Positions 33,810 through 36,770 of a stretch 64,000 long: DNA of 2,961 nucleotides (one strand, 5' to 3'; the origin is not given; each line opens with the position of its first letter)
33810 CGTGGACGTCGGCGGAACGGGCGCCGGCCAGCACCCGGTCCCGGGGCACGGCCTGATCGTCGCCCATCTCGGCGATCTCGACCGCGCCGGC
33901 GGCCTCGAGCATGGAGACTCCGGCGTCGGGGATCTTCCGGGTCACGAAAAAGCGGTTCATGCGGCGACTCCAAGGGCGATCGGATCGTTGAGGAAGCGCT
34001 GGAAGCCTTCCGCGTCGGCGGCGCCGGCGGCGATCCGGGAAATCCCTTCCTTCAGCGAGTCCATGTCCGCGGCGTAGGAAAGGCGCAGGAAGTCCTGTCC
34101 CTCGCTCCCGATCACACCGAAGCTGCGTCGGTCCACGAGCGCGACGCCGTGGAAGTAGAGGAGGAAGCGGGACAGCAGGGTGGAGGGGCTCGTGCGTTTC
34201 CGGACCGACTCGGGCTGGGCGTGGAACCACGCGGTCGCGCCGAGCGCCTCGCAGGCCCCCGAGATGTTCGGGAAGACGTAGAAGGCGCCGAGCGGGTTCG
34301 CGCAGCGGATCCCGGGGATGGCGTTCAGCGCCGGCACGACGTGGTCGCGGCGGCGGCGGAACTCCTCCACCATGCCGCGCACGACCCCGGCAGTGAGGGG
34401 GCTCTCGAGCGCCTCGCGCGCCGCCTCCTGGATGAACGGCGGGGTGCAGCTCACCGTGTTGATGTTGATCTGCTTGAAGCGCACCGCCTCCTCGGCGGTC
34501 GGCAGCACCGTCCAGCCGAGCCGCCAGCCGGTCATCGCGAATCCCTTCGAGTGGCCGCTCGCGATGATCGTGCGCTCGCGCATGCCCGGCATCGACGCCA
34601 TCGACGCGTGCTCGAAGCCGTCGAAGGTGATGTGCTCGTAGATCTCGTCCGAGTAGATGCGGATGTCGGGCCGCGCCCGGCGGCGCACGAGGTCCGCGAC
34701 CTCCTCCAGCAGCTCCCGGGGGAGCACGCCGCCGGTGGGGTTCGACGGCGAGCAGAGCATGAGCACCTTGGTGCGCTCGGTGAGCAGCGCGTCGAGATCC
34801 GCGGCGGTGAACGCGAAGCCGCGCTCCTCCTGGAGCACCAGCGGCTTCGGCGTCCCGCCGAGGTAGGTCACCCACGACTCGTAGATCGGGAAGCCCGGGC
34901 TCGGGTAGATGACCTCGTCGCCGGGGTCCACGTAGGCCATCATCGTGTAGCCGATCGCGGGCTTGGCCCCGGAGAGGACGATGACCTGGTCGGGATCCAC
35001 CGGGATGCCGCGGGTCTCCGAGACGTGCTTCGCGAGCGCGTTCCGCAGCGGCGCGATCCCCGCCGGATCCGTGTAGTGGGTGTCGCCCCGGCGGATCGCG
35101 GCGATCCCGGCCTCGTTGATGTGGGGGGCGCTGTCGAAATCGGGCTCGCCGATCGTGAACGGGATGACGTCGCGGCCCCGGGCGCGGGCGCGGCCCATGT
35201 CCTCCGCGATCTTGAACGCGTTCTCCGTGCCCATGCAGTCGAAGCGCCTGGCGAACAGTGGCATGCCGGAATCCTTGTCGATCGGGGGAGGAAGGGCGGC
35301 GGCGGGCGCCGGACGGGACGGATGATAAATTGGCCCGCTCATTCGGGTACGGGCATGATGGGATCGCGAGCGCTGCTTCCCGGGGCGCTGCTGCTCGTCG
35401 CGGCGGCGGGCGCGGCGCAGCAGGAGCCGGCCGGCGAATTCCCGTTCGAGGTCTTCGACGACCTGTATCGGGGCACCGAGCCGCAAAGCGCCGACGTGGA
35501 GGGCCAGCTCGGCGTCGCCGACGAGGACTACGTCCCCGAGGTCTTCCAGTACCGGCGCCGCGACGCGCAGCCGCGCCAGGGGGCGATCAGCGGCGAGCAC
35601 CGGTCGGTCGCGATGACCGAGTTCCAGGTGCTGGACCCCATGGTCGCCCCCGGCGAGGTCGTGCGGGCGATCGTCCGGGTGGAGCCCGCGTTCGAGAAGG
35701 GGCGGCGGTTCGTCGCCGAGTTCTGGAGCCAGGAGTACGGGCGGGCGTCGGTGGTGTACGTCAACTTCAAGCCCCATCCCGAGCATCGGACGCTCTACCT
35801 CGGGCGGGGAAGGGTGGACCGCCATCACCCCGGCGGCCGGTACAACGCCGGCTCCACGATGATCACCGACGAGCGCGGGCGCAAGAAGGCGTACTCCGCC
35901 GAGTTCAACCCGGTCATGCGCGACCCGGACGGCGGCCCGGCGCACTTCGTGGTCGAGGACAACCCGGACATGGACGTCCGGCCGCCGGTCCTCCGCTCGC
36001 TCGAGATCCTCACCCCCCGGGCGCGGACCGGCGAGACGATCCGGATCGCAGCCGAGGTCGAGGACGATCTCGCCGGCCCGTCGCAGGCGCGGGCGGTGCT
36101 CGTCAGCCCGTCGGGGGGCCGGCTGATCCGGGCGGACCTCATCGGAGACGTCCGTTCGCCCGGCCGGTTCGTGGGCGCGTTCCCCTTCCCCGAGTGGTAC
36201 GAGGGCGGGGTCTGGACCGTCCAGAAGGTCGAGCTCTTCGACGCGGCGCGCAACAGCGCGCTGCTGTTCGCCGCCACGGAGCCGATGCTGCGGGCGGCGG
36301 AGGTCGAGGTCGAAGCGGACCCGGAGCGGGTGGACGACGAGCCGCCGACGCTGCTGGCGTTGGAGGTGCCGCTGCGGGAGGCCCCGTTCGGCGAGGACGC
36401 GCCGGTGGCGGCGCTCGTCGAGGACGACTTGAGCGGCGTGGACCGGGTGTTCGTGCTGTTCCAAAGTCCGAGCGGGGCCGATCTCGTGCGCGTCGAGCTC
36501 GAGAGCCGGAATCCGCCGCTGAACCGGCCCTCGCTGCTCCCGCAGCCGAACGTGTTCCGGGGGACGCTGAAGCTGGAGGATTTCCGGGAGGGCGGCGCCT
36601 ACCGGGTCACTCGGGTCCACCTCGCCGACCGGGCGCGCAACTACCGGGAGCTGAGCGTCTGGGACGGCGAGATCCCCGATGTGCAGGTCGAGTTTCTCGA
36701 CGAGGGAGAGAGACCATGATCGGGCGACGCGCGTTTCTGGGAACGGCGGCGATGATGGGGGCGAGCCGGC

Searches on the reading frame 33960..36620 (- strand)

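Call 72: search_protein_families(library=pfam, proteins=[window:33960-36620:-], max_evalue=0.00001)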
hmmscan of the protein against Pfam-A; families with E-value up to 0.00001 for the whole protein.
window:33960-36620:- (887 aa): 1 family
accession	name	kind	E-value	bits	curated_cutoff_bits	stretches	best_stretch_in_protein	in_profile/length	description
PF00155.27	Aminotran_1_2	-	4.5e-57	194.3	19.7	1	484-863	2-361/361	Aminotransferase class I and II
